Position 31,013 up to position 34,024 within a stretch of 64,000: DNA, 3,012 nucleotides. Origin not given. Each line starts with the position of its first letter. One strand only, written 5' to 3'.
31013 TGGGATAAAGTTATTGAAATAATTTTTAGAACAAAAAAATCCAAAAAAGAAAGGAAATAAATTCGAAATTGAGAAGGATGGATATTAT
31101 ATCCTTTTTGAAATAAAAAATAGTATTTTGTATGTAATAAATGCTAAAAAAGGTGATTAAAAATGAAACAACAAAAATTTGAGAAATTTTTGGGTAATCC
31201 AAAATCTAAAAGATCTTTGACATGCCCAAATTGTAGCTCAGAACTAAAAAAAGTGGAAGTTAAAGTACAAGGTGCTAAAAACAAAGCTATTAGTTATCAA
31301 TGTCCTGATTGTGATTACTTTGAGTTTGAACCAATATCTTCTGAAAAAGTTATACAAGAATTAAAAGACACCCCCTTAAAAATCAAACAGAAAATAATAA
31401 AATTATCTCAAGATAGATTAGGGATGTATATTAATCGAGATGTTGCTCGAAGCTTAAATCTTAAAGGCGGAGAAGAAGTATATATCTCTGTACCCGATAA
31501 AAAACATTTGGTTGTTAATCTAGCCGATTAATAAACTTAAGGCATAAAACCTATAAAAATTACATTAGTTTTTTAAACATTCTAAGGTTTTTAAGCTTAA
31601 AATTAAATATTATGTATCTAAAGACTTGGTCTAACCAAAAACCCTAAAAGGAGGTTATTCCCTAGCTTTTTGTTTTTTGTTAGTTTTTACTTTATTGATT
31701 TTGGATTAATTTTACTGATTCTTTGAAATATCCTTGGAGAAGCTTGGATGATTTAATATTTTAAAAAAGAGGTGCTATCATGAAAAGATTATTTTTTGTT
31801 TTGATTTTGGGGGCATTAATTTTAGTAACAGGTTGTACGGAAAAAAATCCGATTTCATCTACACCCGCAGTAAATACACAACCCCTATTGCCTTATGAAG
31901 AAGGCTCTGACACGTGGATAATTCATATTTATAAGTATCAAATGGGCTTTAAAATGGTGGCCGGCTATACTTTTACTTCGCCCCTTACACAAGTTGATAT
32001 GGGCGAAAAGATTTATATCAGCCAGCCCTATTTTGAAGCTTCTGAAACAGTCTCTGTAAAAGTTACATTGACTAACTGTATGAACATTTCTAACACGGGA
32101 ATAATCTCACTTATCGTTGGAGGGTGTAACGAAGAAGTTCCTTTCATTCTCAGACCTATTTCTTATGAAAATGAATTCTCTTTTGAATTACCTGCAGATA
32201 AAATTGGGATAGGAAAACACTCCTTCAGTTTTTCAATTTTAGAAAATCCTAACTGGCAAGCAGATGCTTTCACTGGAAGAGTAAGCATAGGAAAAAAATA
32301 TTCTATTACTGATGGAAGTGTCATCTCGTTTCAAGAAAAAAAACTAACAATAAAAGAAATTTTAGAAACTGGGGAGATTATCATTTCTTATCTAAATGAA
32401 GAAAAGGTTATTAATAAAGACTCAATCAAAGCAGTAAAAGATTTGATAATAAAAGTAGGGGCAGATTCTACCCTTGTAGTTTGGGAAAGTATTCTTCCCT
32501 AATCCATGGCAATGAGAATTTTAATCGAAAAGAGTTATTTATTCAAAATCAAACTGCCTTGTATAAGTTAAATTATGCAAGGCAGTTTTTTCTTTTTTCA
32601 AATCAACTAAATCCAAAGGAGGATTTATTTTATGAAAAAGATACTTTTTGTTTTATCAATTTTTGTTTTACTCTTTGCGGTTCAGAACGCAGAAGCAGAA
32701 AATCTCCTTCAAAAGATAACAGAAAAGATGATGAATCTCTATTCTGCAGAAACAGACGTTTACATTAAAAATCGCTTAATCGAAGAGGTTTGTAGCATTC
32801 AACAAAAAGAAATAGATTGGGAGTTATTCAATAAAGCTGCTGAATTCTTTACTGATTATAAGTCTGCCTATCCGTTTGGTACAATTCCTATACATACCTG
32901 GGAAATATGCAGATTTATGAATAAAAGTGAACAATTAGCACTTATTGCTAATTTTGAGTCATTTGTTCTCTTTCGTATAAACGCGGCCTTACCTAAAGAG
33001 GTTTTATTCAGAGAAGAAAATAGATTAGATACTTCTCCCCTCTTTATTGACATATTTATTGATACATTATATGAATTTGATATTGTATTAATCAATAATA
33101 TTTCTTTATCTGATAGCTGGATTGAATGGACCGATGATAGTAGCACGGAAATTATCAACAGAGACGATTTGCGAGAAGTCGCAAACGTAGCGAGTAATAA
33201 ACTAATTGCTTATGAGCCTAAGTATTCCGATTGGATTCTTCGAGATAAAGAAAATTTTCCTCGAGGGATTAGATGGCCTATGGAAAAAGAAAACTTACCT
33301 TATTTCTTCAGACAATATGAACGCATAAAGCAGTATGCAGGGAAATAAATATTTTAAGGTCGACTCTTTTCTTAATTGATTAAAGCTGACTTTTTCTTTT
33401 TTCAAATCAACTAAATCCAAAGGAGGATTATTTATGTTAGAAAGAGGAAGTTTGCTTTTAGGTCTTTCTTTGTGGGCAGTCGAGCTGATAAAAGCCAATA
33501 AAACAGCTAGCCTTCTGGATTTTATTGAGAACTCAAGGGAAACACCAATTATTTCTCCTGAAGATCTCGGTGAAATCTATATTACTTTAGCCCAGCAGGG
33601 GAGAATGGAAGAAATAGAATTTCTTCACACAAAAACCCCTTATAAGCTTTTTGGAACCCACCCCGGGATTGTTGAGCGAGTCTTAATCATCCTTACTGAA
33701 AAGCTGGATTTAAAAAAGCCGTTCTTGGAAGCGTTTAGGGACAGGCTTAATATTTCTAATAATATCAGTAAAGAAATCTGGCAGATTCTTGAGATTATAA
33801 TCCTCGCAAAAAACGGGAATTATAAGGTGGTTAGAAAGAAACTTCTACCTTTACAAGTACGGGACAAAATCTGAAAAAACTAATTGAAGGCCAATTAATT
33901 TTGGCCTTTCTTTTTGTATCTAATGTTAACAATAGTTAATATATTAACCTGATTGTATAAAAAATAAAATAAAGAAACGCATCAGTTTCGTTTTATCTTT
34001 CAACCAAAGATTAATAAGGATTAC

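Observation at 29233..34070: GC-richer ~4.8 kb island bounded by 50-bp direct repeats, built of two tandem modules that each begin with a ~137-200 bp conserved repeat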

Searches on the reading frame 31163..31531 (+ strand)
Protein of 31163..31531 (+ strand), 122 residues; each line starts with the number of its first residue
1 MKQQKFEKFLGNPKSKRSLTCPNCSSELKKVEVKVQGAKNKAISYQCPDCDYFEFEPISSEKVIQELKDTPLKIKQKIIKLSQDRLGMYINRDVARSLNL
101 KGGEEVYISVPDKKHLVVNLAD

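Call 9: search_protein_families(library=pfam, proteins=[window:31163-31531:+], max_evalue=1)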
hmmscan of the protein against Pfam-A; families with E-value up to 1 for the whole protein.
window:31163-31531:+ (122 aa): 29 families (the best 25 are shown)
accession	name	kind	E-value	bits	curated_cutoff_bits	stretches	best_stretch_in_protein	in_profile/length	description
PF09723.15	Zn_ribbon_8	-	0.00035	20.9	34.4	1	5-31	14-40/41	Zinc ribbon domain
PF13005.12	zf-IS66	-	0.0064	17.3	27.3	0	20-34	3-17/46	zinc-finger binding domain of transposase IS66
PF18551.6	TackOD1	-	0.022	14.8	32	1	14-57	120-160/188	Thaumarchaeal output domain 1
PF07282.18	Cas12f1-like_TNB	-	0.026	15.1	26.3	1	18-52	28-48/60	Cas12f1-like, TNB domain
PF25208.1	DUF7838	-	0.03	14.7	28.5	1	17-52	5-41/55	Domain of unknown function (DUF7838)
PF04014.23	MazE_antitoxin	-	0.032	14.6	24.7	1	93-118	15-40/48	Antidote-toxin recognition MazE, bacterial antitoxin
PF25206.1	DUF7836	-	0.042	14.1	26.7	1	18-51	7-37/59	Domain of unknown function (DUF7836)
PF05502.18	Dynactin_p62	-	0.045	13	25.3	1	20-50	28-58/477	Dynactin p62 family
PF13453.11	Zn_ribbon_TFIIB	-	0.048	13.5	22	1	20-51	1-26/41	Transcription factor zinc-finger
PF12647.12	RNHCP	-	0.053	13.9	24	1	23-60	45-82/90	RNHCP domain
PF05129.18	Zn_ribbon_Elf1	-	0.056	14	29.8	1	12-52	16-54/79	Transcription elongation factor Elf1 like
PF01155.25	HypA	-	0.069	13.6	28.9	1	16-62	68-104/112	Hydrogenase/urease nickel incorporation, metallochaperone, hypA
PF23548.1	Zn_ribbon_FGT1_2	-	0.071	13.1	27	1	17-30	19-32/35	FORGETTER1 second zinc ribbon domain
PF24452.1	DUF7568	-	0.074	13.8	27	1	15-52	72-109/121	Family of unknown function (DUF7568)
PF24444.1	DUF7563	-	0.077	12.9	27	0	6-26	15-34/39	Family of unknown function (DUF7563)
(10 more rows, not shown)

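Call 38: search_protein_families(library=ncbifam, proteins=[window:31163-31531:+], max_evalue=1)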
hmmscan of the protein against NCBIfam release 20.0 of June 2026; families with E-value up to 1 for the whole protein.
window:31163-31531:+ (122 aa): 14 families
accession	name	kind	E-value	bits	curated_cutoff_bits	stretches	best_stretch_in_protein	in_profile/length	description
NF047912.1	ECs_2282_CxxC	subfamily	0.00045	20.1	37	2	11-39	20-48/60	ECs_2282 family putative zinc-binding protein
TIGR02605.1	CxxC_CxxC_SSSS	subfamily_domain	0.0017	18.4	31.3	1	5-31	14-40/52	FmdB family zinc ribbon protein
NF033497.1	rubre_like_arch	subfamily_domain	0.0051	16.5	32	1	17-33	15-31/34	rubrerythrin-like domain-containing protein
NF011481.0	PRK14890.1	equivalog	0.0057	16.6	61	1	17-52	26-58/61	putative Zn-ribbon RNA-binding protein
NF041115.1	UxxU_metal_bind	equivalog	0.0059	16.7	95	1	19-69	13-64/74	metal-binding (seleno)protein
NF041909.1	HVO_2753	equivalog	0.012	15.5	80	1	18-52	26-56/59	HVO_2753 family zinc finger protein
NF033558.1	transpos_IS1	equivalog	0.018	15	100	1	21-97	1-64/199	IS1 family transposase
NF038384.1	zinc_YnfU_fam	subfamily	0.018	14.6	36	0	34-52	6-24/52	YnfU family zinc-binding protein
NF005555.0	PRK07220.1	equivalog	0.032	12.6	635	1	28-93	641-706/740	DNA topoisomerase I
NF045645.1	DVU_1557_fam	equivalog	0.065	13.4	60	1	18-52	2-38/60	DVU_1557 family redox protein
NF004676.0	PRK06019.1-2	equivalog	0.13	11.3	387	1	52-86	76-110/363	5-(carboxyamino)imidazole ribonucleotide synthase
NF041591.1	CxxC_VVA0879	subfamily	0.38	10.8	37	0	5-47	8-54/101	VVA0879 family protein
NF050000.1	IS1_IS1595_Zn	domain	0.79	10.3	28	0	21-51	1-28/34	IS1/IS1595 family N-terminal zinc-binding domain-containing protein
NF041913.1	HVO_2142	equivalog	0.81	9.6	90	0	13-29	6-22/48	HVO_2142 family zinc finger protein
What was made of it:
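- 31163..31531 (+): TA2 antitoxin candidate (122 aa): N-terminal CxxC...CxxC zinc ribbon and a C-terminal MazE/AbrB-like segment. call 9 (Zn_ribbon_8 E = 3.5e-4; MazE_antitoxin E = 0.03); call 38.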

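Call 58: find_encoding_contigs(protein=window:31163-31531:+, flank=5000, max_places=10)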
Protein window:31163-31531:+ (122 aa): 23 contigs read that carry it; 9 places shown.
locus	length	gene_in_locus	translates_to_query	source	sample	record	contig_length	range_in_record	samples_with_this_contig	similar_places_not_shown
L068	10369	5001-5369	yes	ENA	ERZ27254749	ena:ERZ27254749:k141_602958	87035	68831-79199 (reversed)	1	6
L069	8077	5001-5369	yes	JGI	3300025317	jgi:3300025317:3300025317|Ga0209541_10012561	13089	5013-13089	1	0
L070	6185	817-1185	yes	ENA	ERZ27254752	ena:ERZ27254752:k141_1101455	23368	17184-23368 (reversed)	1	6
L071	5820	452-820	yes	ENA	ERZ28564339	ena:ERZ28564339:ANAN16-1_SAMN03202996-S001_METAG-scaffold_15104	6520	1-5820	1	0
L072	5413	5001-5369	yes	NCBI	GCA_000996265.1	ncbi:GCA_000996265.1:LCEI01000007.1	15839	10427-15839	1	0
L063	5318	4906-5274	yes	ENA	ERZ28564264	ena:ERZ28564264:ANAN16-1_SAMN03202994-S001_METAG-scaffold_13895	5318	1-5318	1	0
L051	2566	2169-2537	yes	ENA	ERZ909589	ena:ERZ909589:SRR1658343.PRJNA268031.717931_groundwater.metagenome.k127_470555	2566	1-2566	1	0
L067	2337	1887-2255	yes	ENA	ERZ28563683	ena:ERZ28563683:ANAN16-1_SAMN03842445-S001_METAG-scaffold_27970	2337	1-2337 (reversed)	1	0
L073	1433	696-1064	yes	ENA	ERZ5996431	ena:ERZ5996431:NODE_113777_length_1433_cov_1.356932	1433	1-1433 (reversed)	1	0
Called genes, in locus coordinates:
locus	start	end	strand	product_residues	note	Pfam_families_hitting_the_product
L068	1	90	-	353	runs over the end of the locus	PF00579:tRNA-synt_1b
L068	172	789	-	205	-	-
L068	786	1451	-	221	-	-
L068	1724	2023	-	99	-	PF07883:Cupin_2 (weak)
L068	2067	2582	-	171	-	PF01814:Hemerythrin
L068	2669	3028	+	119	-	PF01638:HxlR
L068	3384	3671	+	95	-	-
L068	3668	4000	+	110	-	-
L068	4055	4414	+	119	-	-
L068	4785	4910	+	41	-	-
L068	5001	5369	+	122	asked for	-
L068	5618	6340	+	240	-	-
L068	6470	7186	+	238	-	-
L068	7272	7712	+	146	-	-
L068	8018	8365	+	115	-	PF01248:Ribosomal_L7Ae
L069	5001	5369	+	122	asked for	-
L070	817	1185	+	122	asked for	-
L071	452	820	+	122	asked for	-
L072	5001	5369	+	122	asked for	-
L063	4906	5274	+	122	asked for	-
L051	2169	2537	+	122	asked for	-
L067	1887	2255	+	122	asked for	-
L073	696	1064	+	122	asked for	-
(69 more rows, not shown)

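Call 93: search_protein_families(library=padloc, proteins=[window:31163-31531:+], max_evalue=0.1)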
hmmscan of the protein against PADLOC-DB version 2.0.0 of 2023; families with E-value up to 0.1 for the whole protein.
window:31163-31531:+ (122 aa): 1 family
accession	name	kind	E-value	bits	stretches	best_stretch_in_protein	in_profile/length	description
PDLC02541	PglX|PglXI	-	0.017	11.2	1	20-80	258-318/919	PglXI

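Call 102: search_solved_structures(query=window:31163-31531:+, max_evalue=1)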
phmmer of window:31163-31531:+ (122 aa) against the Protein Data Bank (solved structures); distinct sequences matched with E-value up to 1: 7.
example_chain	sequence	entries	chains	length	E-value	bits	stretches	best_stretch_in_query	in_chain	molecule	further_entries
6vyv_E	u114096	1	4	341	0.46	13.9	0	44-92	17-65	E2 glycoprotein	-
9eau_B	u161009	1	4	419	0.56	13.7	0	44-92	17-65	Spike glycoprotein E2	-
1kqk_A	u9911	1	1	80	0.65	13.4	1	18-80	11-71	POTENTIAL COPPER-TRANSPORTING ATPASE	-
1jww_A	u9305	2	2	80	0.65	13.4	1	18-80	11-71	Potential copper-transporting ATPase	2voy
1p6t_A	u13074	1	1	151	0.68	13.4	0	18-78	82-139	Potential copper-transporting ATPase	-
9e71_Bc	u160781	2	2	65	0.76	13.2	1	19-52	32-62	Small zinc finger protein HVO-2753-like zinc-binding pocket domain-containing protein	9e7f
2rml_A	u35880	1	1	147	0.79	13.2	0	18-78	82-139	Copper-transporting P-type ATPase copA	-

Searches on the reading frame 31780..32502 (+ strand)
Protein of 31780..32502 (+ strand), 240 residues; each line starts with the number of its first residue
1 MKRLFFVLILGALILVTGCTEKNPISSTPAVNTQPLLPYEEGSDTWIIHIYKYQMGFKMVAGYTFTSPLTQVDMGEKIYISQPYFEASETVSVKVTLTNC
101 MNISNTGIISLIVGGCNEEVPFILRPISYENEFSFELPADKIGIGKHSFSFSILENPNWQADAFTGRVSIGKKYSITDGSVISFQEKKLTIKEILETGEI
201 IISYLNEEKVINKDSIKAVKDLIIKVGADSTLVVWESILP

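Call 9: search_protein_families(library=pfam, proteins=[window:31780-32502:+], max_evalue=1)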
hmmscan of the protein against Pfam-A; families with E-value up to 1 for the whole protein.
window:31780-32502:+ (240 aa): 1 family
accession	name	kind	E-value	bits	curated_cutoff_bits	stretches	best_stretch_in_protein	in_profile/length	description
PF18709.6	DLP_helical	-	0.08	12.7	25.5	1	184-227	189-227/340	Dynamin-like helical domain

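Call 38: search_protein_families(library=ncbifam, proteins=[window:31780-32502:+], max_evalue=1)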
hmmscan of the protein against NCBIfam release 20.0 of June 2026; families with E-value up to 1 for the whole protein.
window:31780-32502:+ (240 aa): 3 families
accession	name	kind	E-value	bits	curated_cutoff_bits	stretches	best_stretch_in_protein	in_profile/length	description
NF038215.1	acineto_lipo_PV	hypoth_equivalog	0.066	13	33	1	2-28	1-27/55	NF038215 family lipoprotein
NF002306.0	PRK01231.1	equivalog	0.13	11.3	316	1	190-233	37-80/299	NAD(+) kinase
NF007319.0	PRK09810.1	equivalog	0.49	10.3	86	1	1-19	2-19/41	lipoprotein antitoxin entericidin A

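Call 57: search_protein_representatives(protein=window:31780-32502:+)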
Query: 240 residues. Proteins with E-value up to 0.001 (for the whole library): 4; up to 1e-10: 1; up to 1e-30: 1. The best 4 are listed.
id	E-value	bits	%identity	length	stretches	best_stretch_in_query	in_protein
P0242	2.1e-127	439.8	100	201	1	1-201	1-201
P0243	5.7e-10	55.6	25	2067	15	76-123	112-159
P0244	6.8e-10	55.4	30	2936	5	119-161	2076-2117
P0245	2.6e-04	37.1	54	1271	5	137-156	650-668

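Call 93: search_protein_families(library=padloc, proteins=[window:31780-32502:+], max_evalue=0.1)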
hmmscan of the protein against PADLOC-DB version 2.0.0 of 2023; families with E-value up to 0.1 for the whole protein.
window:31780-32502:+ (240 aa): 0 families

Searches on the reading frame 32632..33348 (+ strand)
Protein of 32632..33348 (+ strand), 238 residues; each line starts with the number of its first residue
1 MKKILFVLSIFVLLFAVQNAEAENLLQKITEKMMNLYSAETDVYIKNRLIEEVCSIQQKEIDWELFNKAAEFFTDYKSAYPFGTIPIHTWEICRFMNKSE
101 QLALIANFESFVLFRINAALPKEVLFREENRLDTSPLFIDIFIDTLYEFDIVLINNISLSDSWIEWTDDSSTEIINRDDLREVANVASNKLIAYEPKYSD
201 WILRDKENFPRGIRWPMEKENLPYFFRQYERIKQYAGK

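Call 9: search_protein_families(library=pfam, proteins=[window:32632-33348:+], max_evalue=1)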
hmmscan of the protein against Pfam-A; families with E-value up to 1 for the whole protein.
window:32632-33348:+ (238 aa): 0 families

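Call 38: search_protein_families(library=ncbifam, proteins=[window:32632-33348:+], max_evalue=1)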
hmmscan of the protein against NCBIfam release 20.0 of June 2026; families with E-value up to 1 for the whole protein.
window:32632-33348:+ (238 aa): 2 families
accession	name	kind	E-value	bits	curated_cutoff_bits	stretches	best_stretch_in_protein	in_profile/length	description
TIGR04270.1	Rama_corrin_act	subfamily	0.092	11.1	500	1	54-105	324-375/534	methylamine methyltransferase corrinoid protein reductive activase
NF047615.1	LIC13259_LIC11441_fam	subfamily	0.17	12.4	100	1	2-77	2-82/144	LIC13259/LIC11441 family protein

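Call 48: find_homologous_proteins(query=window:32632-33348:+, max_evalue=0.001)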
Query window:32632-33348:+ (238 aa): 1 proteins with E <= 0.001 among 224 candidates.
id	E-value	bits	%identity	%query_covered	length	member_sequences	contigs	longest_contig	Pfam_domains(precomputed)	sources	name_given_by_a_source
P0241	3.0e-153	526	100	100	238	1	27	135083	-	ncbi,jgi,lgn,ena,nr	ncbi:hypothetical protein J4403_01340 [Candidatus Woesearchaeota archaeon]|nr:hypothetical protein [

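Call 93: search_protein_families(library=padloc, proteins=[window:32632-33348:+], max_evalue=0.1)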
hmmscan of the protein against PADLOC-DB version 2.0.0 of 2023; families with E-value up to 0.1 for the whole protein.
window:32632-33348:+ (238 aa): 0 families

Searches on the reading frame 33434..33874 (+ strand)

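Call 9: search_protein_families(library=pfam, proteins=[window:33434-33874:+], max_evalue=1)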
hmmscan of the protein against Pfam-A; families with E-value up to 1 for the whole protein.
window:33434-33874:+ (146 aa): 0 families

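Call 38: search_protein_families(library=ncbifam, proteins=[window:33434-33874:+], max_evalue=1)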
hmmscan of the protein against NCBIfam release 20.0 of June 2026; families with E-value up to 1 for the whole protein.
window:33434-33874:+ (146 aa): 1 family
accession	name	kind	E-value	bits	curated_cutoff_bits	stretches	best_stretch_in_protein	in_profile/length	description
NF011233.0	PRK14640.1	equivalog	0.11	12.5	268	1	3-36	13-46/152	hypothetical protein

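Call 93: search_protein_families(library=padloc, proteins=[window:33434-33874:+], max_evalue=0.1)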
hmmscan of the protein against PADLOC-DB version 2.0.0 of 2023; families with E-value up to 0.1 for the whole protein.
window:33434-33874:+ (146 aa): 0 families
